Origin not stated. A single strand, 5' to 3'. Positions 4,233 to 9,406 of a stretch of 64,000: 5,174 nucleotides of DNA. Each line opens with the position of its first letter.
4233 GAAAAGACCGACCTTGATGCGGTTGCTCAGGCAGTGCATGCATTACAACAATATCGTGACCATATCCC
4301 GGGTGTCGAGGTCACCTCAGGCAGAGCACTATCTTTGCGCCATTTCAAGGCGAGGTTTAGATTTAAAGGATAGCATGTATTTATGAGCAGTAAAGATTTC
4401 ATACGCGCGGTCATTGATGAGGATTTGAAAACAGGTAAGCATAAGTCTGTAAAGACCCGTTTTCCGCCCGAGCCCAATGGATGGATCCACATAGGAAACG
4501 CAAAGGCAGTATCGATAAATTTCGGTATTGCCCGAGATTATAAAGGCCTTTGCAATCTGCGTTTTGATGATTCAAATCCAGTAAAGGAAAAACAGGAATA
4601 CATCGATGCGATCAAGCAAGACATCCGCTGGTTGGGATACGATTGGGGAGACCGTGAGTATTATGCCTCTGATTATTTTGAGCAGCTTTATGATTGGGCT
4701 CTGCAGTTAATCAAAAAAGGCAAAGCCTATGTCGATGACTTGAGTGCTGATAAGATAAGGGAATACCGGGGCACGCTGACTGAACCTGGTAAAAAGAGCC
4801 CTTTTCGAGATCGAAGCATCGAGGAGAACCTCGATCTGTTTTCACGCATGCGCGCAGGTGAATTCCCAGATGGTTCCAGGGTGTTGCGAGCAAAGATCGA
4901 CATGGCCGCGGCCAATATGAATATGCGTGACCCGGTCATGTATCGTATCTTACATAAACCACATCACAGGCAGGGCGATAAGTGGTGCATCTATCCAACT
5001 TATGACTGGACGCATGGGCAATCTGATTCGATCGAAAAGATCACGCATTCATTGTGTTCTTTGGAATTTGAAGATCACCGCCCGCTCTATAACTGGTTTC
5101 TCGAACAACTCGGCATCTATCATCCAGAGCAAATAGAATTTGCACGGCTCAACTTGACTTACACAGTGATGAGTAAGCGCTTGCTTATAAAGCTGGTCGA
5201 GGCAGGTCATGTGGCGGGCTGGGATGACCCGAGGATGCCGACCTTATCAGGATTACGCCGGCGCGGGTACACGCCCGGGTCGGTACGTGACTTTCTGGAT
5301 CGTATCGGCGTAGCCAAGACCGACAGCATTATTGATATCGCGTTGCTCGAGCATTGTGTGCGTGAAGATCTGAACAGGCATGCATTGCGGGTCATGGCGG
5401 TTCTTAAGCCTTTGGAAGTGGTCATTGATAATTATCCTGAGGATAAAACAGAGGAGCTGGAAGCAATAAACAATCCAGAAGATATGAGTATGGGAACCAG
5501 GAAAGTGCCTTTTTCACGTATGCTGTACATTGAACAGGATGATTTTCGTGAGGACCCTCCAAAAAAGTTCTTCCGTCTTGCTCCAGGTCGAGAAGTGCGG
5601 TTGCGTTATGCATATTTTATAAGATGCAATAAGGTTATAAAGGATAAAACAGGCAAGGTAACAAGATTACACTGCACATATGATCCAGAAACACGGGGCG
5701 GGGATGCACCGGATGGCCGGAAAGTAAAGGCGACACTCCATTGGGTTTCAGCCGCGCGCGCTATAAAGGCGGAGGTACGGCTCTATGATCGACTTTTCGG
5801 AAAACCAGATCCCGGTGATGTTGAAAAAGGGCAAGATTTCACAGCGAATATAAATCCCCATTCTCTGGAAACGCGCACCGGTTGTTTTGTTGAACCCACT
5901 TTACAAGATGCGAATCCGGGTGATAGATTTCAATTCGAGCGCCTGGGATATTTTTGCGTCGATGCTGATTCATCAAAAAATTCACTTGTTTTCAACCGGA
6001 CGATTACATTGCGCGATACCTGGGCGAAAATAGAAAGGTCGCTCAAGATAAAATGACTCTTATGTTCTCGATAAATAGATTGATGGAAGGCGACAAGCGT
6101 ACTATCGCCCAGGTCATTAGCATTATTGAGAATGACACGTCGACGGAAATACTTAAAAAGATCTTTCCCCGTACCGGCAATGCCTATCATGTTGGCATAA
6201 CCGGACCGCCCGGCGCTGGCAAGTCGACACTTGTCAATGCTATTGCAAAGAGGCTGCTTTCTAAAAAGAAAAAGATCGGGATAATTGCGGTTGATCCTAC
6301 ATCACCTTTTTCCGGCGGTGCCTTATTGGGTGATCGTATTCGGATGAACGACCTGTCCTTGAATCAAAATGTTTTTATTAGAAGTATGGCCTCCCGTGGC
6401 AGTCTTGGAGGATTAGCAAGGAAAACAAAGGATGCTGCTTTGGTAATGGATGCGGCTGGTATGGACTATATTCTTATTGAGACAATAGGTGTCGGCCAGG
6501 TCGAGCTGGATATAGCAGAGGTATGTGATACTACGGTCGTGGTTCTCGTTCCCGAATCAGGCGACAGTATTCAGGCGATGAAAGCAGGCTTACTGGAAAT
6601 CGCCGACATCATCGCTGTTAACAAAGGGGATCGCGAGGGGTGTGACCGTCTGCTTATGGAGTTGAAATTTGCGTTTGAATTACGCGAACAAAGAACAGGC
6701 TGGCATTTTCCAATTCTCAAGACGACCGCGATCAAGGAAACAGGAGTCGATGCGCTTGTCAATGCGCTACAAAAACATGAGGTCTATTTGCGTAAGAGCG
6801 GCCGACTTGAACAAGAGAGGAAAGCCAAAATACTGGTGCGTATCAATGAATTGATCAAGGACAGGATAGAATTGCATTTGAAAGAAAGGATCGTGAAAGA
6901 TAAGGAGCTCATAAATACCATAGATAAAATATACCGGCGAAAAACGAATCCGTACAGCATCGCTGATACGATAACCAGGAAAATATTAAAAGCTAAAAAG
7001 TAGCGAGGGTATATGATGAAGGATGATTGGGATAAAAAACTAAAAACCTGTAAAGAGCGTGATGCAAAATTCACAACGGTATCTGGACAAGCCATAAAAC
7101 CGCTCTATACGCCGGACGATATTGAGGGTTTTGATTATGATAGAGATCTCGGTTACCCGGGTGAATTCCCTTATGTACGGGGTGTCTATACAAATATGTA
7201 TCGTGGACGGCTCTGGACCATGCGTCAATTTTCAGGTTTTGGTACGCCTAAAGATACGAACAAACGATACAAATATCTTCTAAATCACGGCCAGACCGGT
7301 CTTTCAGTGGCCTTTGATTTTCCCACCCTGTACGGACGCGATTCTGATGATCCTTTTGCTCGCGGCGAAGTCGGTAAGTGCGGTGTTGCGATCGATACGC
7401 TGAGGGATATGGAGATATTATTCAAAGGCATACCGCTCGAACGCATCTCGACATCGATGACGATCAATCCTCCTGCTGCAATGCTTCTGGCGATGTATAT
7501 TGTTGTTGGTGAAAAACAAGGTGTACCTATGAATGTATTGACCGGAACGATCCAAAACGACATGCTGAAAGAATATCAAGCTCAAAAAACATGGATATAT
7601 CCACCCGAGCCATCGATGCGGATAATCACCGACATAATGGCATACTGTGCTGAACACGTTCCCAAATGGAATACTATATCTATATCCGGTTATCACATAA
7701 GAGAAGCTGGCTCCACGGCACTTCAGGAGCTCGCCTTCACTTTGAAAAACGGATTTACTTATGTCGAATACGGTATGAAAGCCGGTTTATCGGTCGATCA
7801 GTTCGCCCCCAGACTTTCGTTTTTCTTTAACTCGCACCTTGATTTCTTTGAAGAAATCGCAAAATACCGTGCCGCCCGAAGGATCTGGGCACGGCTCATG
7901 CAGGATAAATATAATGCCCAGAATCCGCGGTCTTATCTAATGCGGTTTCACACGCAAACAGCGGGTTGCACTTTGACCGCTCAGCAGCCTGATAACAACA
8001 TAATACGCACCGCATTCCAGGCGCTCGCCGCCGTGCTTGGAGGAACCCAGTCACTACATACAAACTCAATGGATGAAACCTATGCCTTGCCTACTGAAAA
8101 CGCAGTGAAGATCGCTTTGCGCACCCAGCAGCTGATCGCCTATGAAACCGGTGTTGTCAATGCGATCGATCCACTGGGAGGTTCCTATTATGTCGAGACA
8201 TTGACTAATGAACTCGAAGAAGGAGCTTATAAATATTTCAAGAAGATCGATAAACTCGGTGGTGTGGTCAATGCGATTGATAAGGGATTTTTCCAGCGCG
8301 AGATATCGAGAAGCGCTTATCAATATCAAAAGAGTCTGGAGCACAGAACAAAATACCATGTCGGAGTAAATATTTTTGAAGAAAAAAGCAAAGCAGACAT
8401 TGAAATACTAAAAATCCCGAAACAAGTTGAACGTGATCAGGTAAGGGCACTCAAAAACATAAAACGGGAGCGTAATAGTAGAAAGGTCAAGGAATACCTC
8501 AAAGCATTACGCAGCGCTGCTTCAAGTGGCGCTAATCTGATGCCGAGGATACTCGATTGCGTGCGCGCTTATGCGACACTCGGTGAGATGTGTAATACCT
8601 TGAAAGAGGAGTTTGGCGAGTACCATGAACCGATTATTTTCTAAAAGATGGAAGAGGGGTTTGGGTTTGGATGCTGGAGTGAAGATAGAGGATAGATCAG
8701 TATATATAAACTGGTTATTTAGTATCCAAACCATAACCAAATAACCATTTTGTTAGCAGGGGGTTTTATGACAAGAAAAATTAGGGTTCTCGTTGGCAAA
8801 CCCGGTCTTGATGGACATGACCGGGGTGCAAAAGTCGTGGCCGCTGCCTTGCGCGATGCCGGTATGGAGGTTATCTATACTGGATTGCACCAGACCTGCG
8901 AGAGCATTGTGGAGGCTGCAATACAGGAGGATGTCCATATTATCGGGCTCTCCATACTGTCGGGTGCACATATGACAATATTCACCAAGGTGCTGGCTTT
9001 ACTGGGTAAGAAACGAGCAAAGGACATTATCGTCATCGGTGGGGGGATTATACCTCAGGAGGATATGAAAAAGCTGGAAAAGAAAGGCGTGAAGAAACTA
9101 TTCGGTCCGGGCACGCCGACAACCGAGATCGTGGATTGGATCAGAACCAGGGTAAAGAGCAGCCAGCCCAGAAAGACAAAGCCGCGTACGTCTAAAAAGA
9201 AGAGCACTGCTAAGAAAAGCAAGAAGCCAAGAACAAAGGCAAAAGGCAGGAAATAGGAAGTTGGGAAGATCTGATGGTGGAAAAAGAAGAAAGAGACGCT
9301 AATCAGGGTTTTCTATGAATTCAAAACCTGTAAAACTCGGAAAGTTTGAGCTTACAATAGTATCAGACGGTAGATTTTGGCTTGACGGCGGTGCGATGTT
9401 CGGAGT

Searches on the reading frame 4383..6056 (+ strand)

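Call 37: search_protein_families(library=pfam, proteins=[window:4383-6056:+], max_evalue=0.00001)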
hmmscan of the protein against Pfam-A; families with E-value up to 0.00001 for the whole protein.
window:4383-6056:+ (557 aa): 3 families
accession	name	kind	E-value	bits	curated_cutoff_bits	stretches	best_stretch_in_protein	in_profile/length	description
PF00749.27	tRNA-synt_1c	-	6.3e-102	341.1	23.4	1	23-331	2-313/314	tRNA synthetases class I (E and Q), catalytic domain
PF03950.23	tRNA-synt_1c_C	-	5.5e-31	107.1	23.9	1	334-434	1-91/91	tRNA synthetases class I (E and Q), anti-codon binding domain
PF20974.2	tRNA-synt_1c_C2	-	2.9e-24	86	23.9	1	451-527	1-69/69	tRNA synthetases class I (E and Q), anti-codon binding domain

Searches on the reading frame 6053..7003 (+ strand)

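Call 37: search_protein_families(library=pfam, proteins=[window:6053-7003:+], max_evalue=0.00001)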
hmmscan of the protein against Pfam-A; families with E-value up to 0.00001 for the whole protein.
window:6053-7003:+ (316 aa): 2 families
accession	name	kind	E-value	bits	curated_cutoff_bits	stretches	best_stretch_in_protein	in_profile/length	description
PF03308.22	MeaB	-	4.3e-89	298.6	23.1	1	19-277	2-269/273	Methylmalonyl Co-A mutase-associated GTPase MeaB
PF01935.23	DUF87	-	9.5e-07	29.6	23.2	1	46-163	25-103/220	Helicase HerA, central domain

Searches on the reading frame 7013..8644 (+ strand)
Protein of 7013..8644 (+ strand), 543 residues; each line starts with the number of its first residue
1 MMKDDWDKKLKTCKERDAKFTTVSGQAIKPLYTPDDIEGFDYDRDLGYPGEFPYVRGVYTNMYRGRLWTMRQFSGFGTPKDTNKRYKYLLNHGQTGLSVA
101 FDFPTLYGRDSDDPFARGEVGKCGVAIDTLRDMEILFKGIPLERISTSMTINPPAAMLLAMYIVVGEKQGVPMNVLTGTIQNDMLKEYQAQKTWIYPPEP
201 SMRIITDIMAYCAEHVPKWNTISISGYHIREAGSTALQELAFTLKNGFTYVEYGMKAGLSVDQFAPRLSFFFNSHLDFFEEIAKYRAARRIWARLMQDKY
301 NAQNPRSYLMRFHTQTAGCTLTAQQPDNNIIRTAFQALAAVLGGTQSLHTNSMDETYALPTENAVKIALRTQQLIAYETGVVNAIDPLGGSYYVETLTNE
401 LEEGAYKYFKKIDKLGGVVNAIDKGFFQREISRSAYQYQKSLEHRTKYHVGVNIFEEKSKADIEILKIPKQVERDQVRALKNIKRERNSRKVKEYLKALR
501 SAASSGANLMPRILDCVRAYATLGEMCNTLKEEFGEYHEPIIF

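Call 37: search_protein_families(library=pfam, proteins=[window:7013-8644:+], max_evalue=0.00001)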
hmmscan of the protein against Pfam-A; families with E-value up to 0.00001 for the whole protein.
window:7013-8644:+ (543 aa): 1 family
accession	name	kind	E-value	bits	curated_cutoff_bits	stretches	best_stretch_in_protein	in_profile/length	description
PF01642.28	MM_CoA_mutase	-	1.4e-227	756.7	22.1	1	22-535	2-512/512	Methylmalonyl-CoA mutase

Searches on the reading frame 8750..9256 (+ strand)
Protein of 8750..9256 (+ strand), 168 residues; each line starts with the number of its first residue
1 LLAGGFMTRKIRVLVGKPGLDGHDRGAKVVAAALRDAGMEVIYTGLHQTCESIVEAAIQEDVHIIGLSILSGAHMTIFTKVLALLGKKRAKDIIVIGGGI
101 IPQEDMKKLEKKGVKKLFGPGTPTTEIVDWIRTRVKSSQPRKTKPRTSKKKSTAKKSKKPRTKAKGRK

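Call 37: search_protein_families(library=pfam, proteins=[window:8750-9256:+], max_evalue=0.00001)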
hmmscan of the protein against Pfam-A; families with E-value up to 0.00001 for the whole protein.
window:8750-9256:+ (168 aa): 1 family
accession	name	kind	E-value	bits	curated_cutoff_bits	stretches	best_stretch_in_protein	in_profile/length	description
PF02310.24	B12-binding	-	1.4e-26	93.1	32.1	1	12-126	2-118/121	B12 binding domain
